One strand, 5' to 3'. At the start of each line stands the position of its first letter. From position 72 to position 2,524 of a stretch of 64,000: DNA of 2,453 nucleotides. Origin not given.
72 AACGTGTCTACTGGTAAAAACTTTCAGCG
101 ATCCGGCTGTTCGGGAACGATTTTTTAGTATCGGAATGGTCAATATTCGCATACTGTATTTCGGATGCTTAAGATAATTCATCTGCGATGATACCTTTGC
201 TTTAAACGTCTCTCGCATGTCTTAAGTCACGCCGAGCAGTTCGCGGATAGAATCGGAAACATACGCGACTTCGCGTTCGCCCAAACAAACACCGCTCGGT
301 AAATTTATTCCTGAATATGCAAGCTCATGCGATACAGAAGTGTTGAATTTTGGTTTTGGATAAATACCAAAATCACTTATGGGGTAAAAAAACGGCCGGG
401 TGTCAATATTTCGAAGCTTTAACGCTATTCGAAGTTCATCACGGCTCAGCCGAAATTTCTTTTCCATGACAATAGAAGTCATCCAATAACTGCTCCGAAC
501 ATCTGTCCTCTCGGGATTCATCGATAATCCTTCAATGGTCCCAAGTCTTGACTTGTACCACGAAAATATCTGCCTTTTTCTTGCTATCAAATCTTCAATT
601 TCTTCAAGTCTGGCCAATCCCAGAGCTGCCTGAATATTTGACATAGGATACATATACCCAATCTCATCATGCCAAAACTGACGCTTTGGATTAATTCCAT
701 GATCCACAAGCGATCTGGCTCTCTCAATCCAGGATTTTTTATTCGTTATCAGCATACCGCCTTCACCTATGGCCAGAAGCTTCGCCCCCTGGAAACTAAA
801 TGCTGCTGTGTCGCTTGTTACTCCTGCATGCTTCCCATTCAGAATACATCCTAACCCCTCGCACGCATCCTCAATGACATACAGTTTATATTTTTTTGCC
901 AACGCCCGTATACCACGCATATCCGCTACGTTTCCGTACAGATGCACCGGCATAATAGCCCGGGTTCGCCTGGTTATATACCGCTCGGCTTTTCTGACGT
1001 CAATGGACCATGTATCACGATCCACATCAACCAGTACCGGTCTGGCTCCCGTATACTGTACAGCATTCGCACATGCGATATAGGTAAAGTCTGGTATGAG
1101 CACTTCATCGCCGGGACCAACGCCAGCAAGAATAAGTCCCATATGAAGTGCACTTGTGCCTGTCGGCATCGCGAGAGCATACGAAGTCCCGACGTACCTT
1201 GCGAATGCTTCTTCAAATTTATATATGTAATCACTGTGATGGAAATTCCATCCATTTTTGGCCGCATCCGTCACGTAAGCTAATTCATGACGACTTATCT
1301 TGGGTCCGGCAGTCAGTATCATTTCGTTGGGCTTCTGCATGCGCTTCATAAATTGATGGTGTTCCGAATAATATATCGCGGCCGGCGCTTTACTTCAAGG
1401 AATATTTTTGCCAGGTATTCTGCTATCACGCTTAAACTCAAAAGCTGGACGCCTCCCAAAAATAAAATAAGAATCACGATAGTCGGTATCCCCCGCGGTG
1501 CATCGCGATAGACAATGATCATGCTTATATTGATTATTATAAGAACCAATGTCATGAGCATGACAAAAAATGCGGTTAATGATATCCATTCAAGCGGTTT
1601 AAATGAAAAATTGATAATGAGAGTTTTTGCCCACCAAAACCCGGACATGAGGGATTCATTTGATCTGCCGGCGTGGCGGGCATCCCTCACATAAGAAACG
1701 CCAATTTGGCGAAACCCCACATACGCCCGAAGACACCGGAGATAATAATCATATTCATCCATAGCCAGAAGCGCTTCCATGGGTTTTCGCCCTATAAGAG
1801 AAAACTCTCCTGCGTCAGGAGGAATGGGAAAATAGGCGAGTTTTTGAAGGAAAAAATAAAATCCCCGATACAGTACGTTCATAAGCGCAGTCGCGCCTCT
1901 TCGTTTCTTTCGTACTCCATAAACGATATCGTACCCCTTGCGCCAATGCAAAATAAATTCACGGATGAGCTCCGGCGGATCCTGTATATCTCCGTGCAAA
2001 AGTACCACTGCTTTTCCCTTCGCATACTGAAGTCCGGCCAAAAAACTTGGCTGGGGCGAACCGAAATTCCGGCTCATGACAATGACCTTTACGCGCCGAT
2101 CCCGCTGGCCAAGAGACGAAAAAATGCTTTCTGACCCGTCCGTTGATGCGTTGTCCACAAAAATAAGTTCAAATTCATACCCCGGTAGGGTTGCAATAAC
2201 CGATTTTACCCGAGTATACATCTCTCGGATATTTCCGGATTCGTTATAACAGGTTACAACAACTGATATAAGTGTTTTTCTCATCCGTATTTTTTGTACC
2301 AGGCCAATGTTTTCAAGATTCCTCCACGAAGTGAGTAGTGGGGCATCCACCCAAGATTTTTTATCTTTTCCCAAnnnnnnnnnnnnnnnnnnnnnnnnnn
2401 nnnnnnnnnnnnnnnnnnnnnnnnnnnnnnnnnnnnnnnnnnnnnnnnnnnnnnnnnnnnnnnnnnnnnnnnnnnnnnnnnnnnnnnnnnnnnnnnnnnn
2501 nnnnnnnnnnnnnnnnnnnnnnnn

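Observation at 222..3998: CDP-hexose branch (rfbF plus a dehydratase-like SDR) coupled to an aminotransferase and a lipid-carrier GT2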

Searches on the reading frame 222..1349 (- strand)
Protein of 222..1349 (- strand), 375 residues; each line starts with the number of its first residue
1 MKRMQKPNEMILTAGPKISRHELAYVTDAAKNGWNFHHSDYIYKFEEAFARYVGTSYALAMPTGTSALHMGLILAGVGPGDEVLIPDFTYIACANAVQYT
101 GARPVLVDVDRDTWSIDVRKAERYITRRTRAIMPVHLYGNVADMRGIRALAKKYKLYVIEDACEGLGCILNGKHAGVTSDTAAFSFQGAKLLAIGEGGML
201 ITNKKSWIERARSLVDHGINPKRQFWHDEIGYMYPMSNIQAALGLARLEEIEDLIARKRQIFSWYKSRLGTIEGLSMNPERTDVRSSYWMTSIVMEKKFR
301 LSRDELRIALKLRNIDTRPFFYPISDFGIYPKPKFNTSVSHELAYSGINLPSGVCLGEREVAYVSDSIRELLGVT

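Call 4: search_protein_families(library=pfam, proteins=[window:222-1349:-])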
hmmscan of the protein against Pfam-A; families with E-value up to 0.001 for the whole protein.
window:222-1349:- (375 aa): 4 families
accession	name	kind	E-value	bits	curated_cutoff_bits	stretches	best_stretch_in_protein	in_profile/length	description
PF01041.23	DegT_DnrJ_EryC1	-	1.5e-105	353.9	19.8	1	18-368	3-359/360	DegT/DnrJ/EryC1/StrS aminotransferase family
PF00155.27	Aminotran_1_2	-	3.6e-10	40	19.7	1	35-159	37-183/361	Aminotransferase class I and II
PF01053.26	Cys_Met_Meta_PP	-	7.2e-05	21.9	27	1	45-164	57-176/381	Cys/Met metabolism PLP-dependent enzyme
PF01212.27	Beta_elim_lyase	-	0.00031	20.6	27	0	41-282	33-278/288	Beta-eliminating lyase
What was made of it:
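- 222..1349 (-): PLP-dependent sugar aminotransferase (375 aa), perosamine-synthase/LegC type, Lys190. DegT_DnrJ_EryC1 matches at E 1.5e-105 (call 4).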

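Call 5: search_protein_families(library=ncbifam, proteins=[window:222-1349:-], max_evalue=0.00001)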
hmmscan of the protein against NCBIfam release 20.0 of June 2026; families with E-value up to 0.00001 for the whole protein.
window:222-1349:- (375 aa): 15 families
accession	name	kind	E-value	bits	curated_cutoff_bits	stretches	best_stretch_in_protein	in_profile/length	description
TIGR04181.1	NHT_00031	hypoth_equivalog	2.7e-94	316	420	1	15-353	5-359/359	LegC family aminotransferase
TIGR03588.1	PseC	equivalog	6.5e-70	235.9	423.5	1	18-371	9-379/380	UDP-4-amino-4,6-dideoxy-N-acetyl-beta-L-altrosamine transaminase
NF008687.0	PRK11706.1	equivalog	4.2e-58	196.9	375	1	13-321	4-320/375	dTDP-4-amino-4,6-dideoxygalactose transaminase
NF008658.2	PRK11658.1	equivalog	6.5e-56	189.6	631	1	14-321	8-324/379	UDP-4-amino-4-deoxy-L-arabinose aminotransferase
TIGR04427.1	PLP_DesI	equivalog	6.5e-52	176.9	650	1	29-369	41-380/390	dTDP-4-dehydro-6-deoxyglucose aminotransferase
TIGR02379.1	ECA_wecE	subfamily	4.8e-49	167.1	434.85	1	15-271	6-270/376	dTDP-4-amino-4,6-dideoxy-D-glucose transaminase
NF011936.0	PRK15407.1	equivalog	1.4e-45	155.8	423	2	4-218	30-251/440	lipopolysaccharide biosynthesis protein RfbH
NF006569.0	PRK09082.1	subfamily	2.5e-08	33.4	420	1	44-161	79-202/386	methionine aminotransferase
NF041364.1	GntC_guanitoxin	equivalog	3.4e-08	32.8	415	1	64-161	68-173/356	guanitoxin biosynthesis PLP-dependent (S)-gamma-hydroxy-L-arginine cyclodehydratase GntC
NF006230.0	PRK08363.1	equivalog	7.1e-08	31.6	534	1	72-178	109-221/398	alanine aminotransferase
NF004621.0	PRK05957.1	equivalog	3.4e-07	29.3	498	1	63-161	96-199/389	pyridoxal phosphate-dependent aminotransferase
NF004770.0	PRK06108.1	subfamily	1.1e-06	27.7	422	1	47-159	80-207/396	pyridoxal phosphate-dependent aminotransferase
NF005816.0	PRK07682.1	equivalog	2.1e-06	26.6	620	1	65-161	100-202/390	aminotransferase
NF006488.0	PRK08912.1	equivalog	2.8e-06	26.5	498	1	65-148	97-182/387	aminotransferase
NF005817.0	PRK07683.1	equivalog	3.8e-06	25.8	575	1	77-161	110-200/387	aminotransferase A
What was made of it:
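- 222..1349 (-): The LegC family scores 316 bits, below its cut-off of 420 (call 5).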

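Call 11: search_solved_structures(query=window:222-1349:-, show_alignments=2)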
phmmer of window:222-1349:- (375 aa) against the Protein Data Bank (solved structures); distinct sequences matched with E-value up to 0.001: 81 (the best 60 are shown).
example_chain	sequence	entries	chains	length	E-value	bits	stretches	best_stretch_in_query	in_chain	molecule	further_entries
3bn1_A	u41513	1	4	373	5.8e-81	275.8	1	11-365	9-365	Perosamine synthetase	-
3dr7_A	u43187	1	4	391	6.4e-81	275.6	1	11-365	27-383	Putative perosamine synthetase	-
7b0m_AAA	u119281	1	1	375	2.1e-80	273.9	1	15-374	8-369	Sugar aminotransferase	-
3dr4_A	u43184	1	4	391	4.3e-80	272.9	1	11-365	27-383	Putative perosamine synthetase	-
7b0d_A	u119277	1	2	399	7e-55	190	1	30-373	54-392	Glutamine--scyllo-inositol transaminase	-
1o61_A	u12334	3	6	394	5.4e-49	170.6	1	15-320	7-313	aminotransferase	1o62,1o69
9bgp_A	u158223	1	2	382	4.6e-48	167.5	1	11-372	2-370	aminotransferase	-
4ztc_A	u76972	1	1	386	4.8e-48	167.5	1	15-321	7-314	Aminotransferase homolog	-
9bgr_A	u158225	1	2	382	3.1e-47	164.8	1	11-372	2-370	aminotransferase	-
1mdo_A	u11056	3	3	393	4.5e-47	164.3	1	14-322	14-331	ArnB aminotransferase | UDP-4-amino-4-deoxy-L-arabinose--oxoglutarate aminotransferase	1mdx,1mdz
3frk_A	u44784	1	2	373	4.9e-47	164.2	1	31-369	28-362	QdtB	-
8vr3_A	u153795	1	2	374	5.5e-47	164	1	10-371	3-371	DegT/DnrJ/EryC1/StrS aminotransferase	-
8vr5_A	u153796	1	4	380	9.2e-47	163.2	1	13-371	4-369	DegT/DnrJ/EryC1/StrS aminotransferase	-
2oga_A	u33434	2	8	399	1.1e-46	163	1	42-370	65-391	Transaminase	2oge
4oca_A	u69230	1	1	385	2.8e-46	161.7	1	14-322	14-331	UDP-4-amino-4-deoxy-L-arabinose--oxoglutarate aminotransferase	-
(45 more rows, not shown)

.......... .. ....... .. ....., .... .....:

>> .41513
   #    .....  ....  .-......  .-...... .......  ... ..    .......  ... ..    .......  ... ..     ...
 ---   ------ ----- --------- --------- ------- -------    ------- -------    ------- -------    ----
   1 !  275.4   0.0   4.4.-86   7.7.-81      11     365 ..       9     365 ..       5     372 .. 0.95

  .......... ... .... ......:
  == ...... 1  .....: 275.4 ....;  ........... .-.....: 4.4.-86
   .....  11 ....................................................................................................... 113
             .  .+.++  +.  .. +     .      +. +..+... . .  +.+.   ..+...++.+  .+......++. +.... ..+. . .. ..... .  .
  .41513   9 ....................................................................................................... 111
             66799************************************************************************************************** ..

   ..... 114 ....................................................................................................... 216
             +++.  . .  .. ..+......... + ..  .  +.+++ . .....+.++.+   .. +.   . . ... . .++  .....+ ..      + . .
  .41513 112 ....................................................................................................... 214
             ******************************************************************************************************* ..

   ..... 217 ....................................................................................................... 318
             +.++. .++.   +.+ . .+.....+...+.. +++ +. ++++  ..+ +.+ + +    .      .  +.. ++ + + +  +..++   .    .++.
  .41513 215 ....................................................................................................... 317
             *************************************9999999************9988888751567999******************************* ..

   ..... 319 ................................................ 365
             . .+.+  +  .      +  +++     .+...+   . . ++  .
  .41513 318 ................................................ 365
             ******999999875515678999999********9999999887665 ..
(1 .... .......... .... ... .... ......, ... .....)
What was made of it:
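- On DegT/Per-type nucleotide-sugar C4 aminotransferase: The top hits are perosamine synthases, LegC and PseC (calls 4, 5, 11).
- The aminotransferase's nearest characterised relatives act on GDP-sugars (call 11).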

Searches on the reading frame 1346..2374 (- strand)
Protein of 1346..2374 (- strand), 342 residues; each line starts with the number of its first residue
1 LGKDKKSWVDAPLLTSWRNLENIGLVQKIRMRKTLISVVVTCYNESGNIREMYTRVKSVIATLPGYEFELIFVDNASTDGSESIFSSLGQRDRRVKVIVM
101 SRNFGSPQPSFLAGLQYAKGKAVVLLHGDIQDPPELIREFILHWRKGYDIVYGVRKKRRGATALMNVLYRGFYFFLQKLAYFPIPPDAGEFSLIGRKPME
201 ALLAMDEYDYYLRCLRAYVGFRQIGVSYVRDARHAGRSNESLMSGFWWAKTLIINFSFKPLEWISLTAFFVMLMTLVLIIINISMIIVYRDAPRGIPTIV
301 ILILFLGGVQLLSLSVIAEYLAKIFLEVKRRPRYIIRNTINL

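Call 4: search_protein_families(library=pfam, proteins=[window:1346-2374:-])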
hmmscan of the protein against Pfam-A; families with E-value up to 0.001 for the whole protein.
window:1346-2374:- (342 aa): 3 families
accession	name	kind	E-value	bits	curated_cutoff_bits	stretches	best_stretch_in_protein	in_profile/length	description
PF00535.33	Glycos_transf_2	-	6.5e-28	98.2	23.3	1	37-202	1-167/168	Glycosyl transferase family 2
PF13641.12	Glyco_tranf_2_3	-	3e-05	24.6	27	1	36-173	3-146/230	Glycosyltransferase like family 2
PF12804.13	NTP_transf_3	-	6e-05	23.7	27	1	91-165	56-133/160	MobA-like NTP transferase domain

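Call 5: search_protein_families(library=ncbifam, proteins=[window:1346-2374:-], max_evalue=0.00001)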
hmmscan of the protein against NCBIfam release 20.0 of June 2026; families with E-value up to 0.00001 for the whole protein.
window:1346-2374:- (342 aa): 7 families
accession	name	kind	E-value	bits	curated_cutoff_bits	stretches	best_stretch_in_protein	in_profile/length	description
NF047588.1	GlcsyltransPgfSStrep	equivalog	3.5e-66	223.5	500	1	36-339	3-305/308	glycosyltransferase PgfS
NF007986.1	PRK10714.1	equivalog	2.4e-31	108.9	529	1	36-340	8-312/316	undecaprenyl-phosphate 4-deoxy-4-formamido-L-arabinose transferase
TIGR03937.1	PgaC_IcaA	equivalog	2e-10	40.2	422.3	1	32-129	43-135/407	poly-beta-1,6-N-acetyl-D-glucosamine synthase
NF047683.1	TeichurnBiosyTuaG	equivalog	1.5e-09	37.9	400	1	32-133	4-100/252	teichuronic acid biosynthesis protein TuaG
TIGR04283.1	glyco_like_mftF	equivalog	1.1e-08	35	182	1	36-144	1-97/221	TIGR04283 family arsenosugar biosynthesis glycosyltransferase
NF041875.1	EPS_EpsD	equivalog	6.6e-07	29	370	1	36-149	1-109/325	exopolysaccharide biosynthesis glycosyltransferase EpsD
NF050050.1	ProtGlycPglI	equivalog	1.5e-06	27.8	500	1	35-153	3-117/306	GalNAc(5)-diNAcBac-PP-undecaprenol beta-1,3-glucosyltransferase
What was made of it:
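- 1346..2284 (-): GtrB-type polyprenyl-phosphate glycosyltransferase (GT2, 312 aa, two C-terminal TM helices). The PgfS model scores 223 bits, below its cut-off of 500 (call 5).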

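Call 45: search_solved_structures(query=window:1346-2284:-, show_alignments=2, max_evalue=0.00001)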
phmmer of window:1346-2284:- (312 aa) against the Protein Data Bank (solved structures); distinct sequences matched with E-value up to 0.00001: 7.
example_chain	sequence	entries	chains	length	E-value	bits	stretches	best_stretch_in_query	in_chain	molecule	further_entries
5ekp_C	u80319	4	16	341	6.3e-57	196.7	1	6-308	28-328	Uncharacterized glycosyltransferase sll0501 | Glycosyltransferase sll0501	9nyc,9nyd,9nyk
9nye_A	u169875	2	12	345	6.6e-57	196.7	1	6-308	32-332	Glycosyltransferase sll0501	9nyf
5eke_A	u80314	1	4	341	1.1e-56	195.9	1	6-308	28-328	Uncharacterized glycosyltransferase sll0501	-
9hwj_A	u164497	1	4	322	3.9e-25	92.3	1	6-310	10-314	Undecaprenyl-phosphate 4-deoxy-4-formamido-L-arabinose transferase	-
9bhc_C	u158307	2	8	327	2.5e-23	86.4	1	6-310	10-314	Undecaprenyl-phosphate 4-deoxy-4-formamido-L-arabinose transferase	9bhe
8vxh_A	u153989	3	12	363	3.7e-23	85.9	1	6-310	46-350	Undecaprenyl-phosphate 4-deoxy-4-formamido-L-arabinose transferase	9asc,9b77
5mlz_A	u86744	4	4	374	6.5e-11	45.7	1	5-130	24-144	Dolichol monophosphate mannose synthase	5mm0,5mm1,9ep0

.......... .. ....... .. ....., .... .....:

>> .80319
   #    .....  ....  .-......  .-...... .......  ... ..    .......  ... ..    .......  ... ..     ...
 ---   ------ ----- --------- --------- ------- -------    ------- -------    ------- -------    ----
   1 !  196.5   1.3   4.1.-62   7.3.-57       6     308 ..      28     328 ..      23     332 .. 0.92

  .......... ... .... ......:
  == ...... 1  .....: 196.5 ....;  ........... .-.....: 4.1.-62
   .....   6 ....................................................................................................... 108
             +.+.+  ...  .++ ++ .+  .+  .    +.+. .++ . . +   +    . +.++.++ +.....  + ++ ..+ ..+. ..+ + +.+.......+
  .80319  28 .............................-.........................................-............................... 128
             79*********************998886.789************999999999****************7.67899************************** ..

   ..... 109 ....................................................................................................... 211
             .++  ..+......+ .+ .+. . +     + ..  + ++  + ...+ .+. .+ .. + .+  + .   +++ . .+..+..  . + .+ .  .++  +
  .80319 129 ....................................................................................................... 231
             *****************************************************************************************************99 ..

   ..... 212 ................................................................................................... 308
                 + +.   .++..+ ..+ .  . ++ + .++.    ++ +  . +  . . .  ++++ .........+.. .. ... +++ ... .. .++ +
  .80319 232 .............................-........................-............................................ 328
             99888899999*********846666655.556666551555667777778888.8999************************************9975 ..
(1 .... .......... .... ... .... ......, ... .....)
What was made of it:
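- Closest known: Arn pathway. Same: ArnC structures match the GT2 over its full length (86-92 bits, call 45).
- GtrB, the closest structure, is a UDP-glucose enzyme (call 45).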
